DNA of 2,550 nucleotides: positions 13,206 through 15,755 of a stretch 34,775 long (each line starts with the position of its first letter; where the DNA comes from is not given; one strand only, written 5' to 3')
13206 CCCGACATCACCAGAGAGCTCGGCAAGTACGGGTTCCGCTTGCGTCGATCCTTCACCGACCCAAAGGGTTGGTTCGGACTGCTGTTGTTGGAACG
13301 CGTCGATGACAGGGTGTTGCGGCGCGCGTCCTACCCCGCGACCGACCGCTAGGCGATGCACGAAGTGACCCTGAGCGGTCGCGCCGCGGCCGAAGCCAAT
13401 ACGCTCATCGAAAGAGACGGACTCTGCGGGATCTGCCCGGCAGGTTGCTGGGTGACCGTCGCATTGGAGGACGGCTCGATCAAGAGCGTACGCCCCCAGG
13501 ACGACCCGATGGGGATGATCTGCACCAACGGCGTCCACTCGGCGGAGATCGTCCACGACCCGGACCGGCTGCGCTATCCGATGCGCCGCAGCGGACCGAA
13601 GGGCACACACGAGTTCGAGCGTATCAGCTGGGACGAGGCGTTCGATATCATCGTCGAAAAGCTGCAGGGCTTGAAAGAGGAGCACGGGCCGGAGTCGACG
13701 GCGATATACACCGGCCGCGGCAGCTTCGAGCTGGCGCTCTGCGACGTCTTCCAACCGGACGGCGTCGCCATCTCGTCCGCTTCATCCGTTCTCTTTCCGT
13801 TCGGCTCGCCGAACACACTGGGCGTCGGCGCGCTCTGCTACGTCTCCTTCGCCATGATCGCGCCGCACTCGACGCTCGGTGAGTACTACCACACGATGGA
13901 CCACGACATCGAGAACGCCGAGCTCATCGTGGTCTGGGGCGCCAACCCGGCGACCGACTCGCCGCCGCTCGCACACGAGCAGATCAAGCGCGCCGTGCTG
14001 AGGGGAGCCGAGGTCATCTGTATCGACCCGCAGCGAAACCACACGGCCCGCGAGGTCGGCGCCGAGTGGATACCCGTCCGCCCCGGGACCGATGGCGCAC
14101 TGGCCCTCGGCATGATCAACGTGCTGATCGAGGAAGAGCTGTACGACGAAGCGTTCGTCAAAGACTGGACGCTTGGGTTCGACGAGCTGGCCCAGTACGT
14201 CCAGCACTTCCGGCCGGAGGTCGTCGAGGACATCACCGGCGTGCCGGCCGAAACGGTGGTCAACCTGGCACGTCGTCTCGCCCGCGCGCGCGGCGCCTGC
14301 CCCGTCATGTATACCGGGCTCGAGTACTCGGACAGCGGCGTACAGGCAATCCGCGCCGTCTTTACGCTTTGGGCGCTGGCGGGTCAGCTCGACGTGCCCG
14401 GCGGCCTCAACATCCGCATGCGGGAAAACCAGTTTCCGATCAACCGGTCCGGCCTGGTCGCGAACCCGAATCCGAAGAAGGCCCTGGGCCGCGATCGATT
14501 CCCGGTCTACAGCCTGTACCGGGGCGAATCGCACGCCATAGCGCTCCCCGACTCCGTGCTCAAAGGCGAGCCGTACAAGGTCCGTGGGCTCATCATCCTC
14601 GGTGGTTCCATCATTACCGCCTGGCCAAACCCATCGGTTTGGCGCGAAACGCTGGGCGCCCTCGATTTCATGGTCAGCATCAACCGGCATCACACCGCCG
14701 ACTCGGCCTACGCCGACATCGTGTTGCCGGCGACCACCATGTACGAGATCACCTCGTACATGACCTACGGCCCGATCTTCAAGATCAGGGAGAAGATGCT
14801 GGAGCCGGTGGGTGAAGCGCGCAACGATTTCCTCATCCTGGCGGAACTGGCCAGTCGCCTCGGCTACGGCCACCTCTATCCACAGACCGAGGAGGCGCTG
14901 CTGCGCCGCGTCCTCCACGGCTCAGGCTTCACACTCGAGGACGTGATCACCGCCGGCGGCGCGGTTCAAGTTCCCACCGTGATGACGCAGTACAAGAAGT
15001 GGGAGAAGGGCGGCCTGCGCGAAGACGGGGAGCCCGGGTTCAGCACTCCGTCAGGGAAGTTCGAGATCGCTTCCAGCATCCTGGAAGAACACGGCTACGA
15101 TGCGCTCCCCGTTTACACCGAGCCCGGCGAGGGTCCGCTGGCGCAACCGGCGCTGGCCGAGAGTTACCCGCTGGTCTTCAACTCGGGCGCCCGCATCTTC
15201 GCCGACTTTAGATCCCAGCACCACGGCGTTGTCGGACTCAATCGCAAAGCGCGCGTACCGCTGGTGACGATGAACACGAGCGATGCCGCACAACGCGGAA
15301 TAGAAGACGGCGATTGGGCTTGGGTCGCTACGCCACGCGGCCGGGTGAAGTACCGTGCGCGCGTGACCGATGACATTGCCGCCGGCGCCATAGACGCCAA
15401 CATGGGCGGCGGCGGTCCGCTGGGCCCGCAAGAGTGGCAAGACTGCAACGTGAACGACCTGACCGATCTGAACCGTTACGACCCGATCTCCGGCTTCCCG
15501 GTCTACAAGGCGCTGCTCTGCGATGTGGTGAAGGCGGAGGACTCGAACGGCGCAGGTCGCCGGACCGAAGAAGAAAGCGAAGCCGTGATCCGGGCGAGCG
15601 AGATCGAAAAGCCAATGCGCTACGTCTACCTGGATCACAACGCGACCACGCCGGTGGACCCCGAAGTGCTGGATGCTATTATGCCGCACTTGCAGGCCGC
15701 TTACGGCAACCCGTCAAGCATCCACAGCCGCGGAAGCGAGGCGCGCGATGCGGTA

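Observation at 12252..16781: egtD followed by a MopB::cysteine-desulfurase fusion: the O2-independent, metallopterin-dependent ergothioneine route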

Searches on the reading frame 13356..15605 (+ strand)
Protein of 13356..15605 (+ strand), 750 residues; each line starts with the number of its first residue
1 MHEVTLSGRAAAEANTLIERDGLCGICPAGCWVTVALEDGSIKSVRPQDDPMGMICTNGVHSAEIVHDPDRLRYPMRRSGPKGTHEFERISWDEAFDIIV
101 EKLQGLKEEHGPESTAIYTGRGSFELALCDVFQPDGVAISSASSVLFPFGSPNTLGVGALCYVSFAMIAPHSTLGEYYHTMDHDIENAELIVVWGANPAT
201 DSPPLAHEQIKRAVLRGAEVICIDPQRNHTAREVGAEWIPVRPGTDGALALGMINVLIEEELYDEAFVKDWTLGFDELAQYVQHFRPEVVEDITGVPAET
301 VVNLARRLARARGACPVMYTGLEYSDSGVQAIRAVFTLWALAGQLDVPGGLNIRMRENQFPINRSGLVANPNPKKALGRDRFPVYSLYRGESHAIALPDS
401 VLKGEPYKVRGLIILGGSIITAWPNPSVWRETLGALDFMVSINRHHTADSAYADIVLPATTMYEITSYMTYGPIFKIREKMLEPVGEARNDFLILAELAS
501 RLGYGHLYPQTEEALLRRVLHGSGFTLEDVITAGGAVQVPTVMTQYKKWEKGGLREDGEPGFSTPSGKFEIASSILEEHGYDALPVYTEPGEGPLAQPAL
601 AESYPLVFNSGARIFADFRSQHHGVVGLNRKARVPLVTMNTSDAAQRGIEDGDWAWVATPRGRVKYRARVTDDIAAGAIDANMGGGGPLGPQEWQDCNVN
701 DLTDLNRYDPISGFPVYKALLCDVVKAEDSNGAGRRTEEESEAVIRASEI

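Call 24: search_solved_structures(query=window:13356-15605:+, max_evalue=1e-25, show_alignments=2)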
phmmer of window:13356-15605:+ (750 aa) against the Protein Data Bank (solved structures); distinct sequences matched with E-value up to 1e-25: 27.
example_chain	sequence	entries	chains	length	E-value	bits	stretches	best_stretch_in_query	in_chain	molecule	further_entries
2e7z_A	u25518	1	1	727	2.2e-64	221.2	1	23-392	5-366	Acetylene hydratase Ahy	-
2vpw_A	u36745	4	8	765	1.2e-53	185.7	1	49-713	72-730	THIOSULFATE REDUCTASE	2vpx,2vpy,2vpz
7bkb_D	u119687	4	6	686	1.7e-50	175.4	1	23-505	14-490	Formate dehydrogenase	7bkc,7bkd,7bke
1aa6_A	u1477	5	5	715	2.6e-50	174.7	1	23-514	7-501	FORMATE DEHYDROGENASE H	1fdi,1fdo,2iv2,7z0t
7qv7_S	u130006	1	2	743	3.2e-47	164.5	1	23-681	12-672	Hydrogen dependent carbon dioxide reductase subunit FdhF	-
7l5i_A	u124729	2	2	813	1e-45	159.5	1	81-685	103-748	Trimethylamine-N-oxide reductase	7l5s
1eu1_A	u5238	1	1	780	1.9e-45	158.6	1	36-350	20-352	DIMETHYL SULFOXIDE REDUCTASE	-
1e60_A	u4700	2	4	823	3.6e-45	157.7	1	34-350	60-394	Dimethyl sulfoxide/trimethylamine N-oxide reductase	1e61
1dmr_A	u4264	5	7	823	3.8e-45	157.7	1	34-350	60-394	DMSO REDUCTASE | Dimethyl sulfoxide/trimethylamine N-oxide reductase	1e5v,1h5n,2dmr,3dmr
1dms_A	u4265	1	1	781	4.8e-45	157.3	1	34-350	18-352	DMSO REDUCTASE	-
1e18_A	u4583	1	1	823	6.9e-45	156.8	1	34-350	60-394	DMSO REDUCTASE.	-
4dmr_A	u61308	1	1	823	1.7e-44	155.5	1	34-350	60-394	DMSO REDUCTASE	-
9t1s_L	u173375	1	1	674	1.1e-40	142.8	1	23-509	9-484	formate dehydrogenase (coenzyme F420)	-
7vw6_A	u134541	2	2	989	1.2e-38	136.1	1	21-508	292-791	Formate dehydrogenase | Tungsten-containing formate dehydrogenase alpha subunit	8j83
7e5z_A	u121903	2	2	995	1.2e-38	136.1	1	21-508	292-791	Formate dehydrogenase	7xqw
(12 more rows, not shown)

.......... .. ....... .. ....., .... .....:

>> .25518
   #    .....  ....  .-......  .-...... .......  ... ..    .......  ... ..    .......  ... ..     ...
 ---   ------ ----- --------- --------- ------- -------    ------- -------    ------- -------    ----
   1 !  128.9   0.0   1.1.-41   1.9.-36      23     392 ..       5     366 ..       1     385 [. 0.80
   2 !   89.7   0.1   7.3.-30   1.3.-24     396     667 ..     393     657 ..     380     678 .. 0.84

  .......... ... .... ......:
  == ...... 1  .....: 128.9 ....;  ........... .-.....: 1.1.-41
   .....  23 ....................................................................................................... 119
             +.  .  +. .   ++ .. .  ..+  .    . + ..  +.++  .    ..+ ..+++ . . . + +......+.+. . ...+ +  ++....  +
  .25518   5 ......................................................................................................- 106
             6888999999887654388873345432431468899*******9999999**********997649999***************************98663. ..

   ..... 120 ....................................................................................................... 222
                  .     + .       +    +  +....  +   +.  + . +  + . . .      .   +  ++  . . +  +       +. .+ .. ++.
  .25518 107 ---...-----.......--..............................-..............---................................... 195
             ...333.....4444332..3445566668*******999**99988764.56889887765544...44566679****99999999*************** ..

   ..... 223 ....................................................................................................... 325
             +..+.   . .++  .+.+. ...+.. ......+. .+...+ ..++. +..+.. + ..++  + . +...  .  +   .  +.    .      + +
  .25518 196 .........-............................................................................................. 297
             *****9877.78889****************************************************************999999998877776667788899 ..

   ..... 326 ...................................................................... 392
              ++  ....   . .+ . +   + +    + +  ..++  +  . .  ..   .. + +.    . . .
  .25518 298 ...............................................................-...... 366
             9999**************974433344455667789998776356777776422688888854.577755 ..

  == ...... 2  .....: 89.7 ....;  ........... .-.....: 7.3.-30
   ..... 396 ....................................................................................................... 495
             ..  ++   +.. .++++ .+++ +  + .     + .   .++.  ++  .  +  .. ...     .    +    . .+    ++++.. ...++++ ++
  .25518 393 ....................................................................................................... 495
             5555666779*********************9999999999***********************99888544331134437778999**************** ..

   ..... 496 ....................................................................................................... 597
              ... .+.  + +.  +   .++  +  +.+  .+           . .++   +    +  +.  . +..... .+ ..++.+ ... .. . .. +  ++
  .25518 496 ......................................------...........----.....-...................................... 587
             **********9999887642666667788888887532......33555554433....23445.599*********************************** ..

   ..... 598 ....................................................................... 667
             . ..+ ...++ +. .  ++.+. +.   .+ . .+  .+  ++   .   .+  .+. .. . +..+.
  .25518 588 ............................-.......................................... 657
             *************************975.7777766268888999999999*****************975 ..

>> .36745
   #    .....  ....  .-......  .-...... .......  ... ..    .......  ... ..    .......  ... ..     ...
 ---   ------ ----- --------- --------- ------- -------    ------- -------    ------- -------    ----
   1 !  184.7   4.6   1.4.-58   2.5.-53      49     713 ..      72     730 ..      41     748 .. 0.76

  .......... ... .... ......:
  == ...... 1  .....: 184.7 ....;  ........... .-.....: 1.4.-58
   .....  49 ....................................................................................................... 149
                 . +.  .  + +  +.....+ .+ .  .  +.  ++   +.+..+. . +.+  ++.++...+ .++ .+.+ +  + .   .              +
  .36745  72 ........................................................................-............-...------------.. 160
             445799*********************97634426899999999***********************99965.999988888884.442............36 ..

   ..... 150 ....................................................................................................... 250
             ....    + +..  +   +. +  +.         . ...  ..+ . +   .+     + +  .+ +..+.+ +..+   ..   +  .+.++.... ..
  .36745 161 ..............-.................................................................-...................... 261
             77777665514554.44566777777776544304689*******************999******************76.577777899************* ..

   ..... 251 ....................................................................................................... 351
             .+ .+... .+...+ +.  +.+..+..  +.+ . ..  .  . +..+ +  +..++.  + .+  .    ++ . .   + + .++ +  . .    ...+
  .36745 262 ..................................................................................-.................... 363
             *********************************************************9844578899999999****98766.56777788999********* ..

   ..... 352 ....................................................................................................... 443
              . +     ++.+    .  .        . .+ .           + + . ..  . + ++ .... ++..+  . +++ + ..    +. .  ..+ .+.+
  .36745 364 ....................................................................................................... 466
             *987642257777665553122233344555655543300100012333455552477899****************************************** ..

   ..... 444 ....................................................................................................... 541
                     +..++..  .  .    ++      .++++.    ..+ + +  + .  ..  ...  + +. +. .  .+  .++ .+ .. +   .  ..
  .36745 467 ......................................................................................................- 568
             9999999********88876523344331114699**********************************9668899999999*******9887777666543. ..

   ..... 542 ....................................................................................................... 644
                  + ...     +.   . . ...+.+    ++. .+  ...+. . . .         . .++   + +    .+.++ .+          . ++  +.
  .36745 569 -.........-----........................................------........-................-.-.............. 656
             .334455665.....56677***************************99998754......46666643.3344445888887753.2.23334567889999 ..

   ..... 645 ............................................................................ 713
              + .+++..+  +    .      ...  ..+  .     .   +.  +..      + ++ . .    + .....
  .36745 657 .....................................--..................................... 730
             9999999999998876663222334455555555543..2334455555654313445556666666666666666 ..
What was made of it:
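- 13836..13838 (+): Cys161 codon, the predicted protein ligand of the Mo/W atom. It aligns with a Cys of acetylene hydratase in the GSPN...C segment (call 24).
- Closest known: Acetylene hydratase of Syntrophotalea. Same: Its cysteine cluster motif and a Cys in the GSPN...C segment align with the window protein (call 24).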

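Call 40: search_solved_structures(query=A2, max_evalue=1e-20)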
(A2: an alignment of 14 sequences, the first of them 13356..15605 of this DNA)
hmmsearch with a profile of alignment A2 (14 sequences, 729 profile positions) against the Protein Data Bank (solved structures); distinct sequences matched with E-value up to 1e-20: 46.
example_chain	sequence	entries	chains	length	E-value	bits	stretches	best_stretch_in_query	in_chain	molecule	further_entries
2e7z_A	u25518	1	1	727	1.1e-89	304.9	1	7-660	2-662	Acetylene hydratase Ahy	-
2vpw_A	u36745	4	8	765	7.7e-74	252.5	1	5-701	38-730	THIOSULFATE REDUCTASE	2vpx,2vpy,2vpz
1aa6_A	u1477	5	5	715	7.9e-70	239.2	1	6-501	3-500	FORMATE DEHYDROGENASE H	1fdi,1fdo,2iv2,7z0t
7qv7_S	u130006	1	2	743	9.1e-70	239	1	6-721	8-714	Hydrogen dependent carbon dioxide reductase subunit FdhF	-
7bkb_D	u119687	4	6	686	6.2e-67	229.6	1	4-493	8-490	Formate dehydrogenase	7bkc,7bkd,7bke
9t1s_L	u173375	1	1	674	1.1e-63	218.9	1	165-508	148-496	formate dehydrogenase (coenzyme F420)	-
7l5i_A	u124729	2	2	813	6.9e-61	209.6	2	45-338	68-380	Trimethylamine-N-oxide reductase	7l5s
1eu1_A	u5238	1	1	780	7.8e-58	199.5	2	24-338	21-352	DIMETHYL SULFOXIDE REDUCTASE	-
1dmr_A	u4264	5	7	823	4e-57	197.2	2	21-338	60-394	DMSO REDUCTASE | Dimethyl sulfoxide/trimethylamine N-oxide reductase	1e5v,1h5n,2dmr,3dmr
1e60_A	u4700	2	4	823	4.1e-57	197.1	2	21-338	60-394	Dimethyl sulfoxide/trimethylamine N-oxide reductase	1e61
1e18_A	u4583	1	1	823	1e-56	195.8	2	21-338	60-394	DMSO REDUCTASE.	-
4dmr_A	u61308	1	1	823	1.9e-56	195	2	22-338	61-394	DMSO REDUCTASE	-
1dms_A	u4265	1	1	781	5.2e-56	193.5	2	21-338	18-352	DMSO REDUCTASE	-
7e5z_A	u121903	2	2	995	2.1e-53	184.9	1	6-493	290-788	Formate dehydrogenase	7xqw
7vw6_A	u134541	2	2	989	2.1e-53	184.9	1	6-493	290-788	Formate dehydrogenase | Tungsten-containing formate dehydrogenase alpha subunit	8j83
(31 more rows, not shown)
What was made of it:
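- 13356..15539 (+): N-terminal bis-pterin (Mo or W) module, aa 1-728. The family profile hits acetylene hydratase 2e7z at 305 bits, E 1e-89, ahead of all other DMSO-reductase-family structures (call 40).
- On DMSO reductase (bis-MGD) superfamily: The PDB profile ranks acetylene hydratase, then Psr/Phs, then FdhH, then DMSOR (call 40).
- Closest known: Acetylene hydratase of Syntrophotalea. Same: It is the closest solved structure to the N-module, at 221 bits for the single sequence and 305 bits for the profile (calls 24, 40).
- The N-module profile is closest to acetylene hydratase among all PDB chains (call 40).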

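Call 49: search_protein_representatives(protein=window:13356-15605:+)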
Query: 750 residues. Proteins with E-value up to 0.001 (for the whole library): 17614; up to 1e-10: 7631; up to 1e-30: 1893. The best 150 are listed.
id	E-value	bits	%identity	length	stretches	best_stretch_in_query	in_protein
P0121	0.0e+00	1113.3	68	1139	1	16-730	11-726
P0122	2.8e-253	859.1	55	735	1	21-726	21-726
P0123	2.4e-233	793.2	50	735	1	20-728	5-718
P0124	3.4e-232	789.4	62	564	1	19-557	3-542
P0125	1.9e-195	667.9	55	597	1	167-726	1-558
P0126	7.8e-194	662.6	52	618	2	22-469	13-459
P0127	2.5e-187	641.0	44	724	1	20-727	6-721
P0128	8.3e-183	626.1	60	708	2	155-500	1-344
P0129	2.9e-173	594.5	65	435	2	317-633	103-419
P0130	3.4e-165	567.8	42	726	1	9-731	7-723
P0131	3.8e-155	534.6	38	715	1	18-730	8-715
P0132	3.9e-147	508.1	40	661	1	76-729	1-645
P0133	6.0e-147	507.5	41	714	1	39-728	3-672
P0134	1.0e-144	500.2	39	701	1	20-728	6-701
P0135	2.7e-133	462.4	37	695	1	21-726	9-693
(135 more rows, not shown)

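Call 53: search_protein_families(library=ncbifam, proteins=[P0122], max_evalue=0.00001)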
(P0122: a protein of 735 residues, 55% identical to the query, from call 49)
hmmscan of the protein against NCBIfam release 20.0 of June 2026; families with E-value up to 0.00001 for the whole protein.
P0122 (735 aa): 26 families (the best 25 are shown)
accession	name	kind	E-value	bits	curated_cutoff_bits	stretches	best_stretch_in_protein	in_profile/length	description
TIGR01591.1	Fdh-alpha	equivalog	5.9e-81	272.5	666.25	2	23-354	2-319/672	formate dehydrogenase subunit alpha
NF012032.0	PRK15488.1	equivalog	3.6e-73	246.8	694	1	12-511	36-536/759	thiosulfate reductase PhsA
TIGR02166.1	dmsA_ynfE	subfamily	5.7e-63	213.2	777.7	2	27-363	53-408/794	DMSO/selenate family reductase complex A subunit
TIGR00509.1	bisC_fam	subfamily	8.5e-53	179.7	1017.55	1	186-684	165-706/772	molybdopterin guanine dinucleotide-containing S/N-oxide reductase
NF047855.1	AssmNtatRedNasC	equivalog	2.5e-52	178.1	1100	3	184-349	176-339/708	assimilatory nitrate reductase catalytic subunit NasC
TIGR03479.1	DMSO_red_II_alp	subfamily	2.6e-46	158.2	984.75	3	55-271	103-305/913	molybdopterin-dependent oxidoreductase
NF041885.1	selenate_YnfE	exception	1.6e-43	148.7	1675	2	50-351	86-403/805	selenate/tellurate reductase subunit YnfE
NF011566.1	PRK14990.1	exception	5.9e-41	140.3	1600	2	56-352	103-417/814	dimethylsulfoxide reductase subunit A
NF041884.1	selenate_YnfF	exception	4.2e-40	137.4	1650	2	56-352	89-397/798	selenate/tellurate reductase subunit YnfF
NF011682.0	PRK15102.1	equivalog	4.6e-34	117.6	909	2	217-353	256-397/829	trimethylamine-N-oxide reductase TorA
TIGR02164.1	torA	equivalog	6.6e-34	117.1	1465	2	209-353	243-393/824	trimethylamine-N-oxide reductase TorA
NF041323.1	Nitr_red_NasA_Halo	equivalog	2e-29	102.7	1000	1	27-681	3-641/673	assimilatory nitrate reductase NasA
NF041783.2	mnquin_red_QrcB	equivalog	5.4e-29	100.9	440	1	14-351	47-364/695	menaquinone reductase molybdopterin-binding-like subunit QrcB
TIGR01553.1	formate-DH-alph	equivalog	6.1e-28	97.1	814.2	1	185-275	218-306/1009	formate dehydrogenase-N subunit alpha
NF010055.0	PRK13532.1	equivalog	4.3e-27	94.7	904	1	23-273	46-291/830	nitrate reductase catalytic subunit NapA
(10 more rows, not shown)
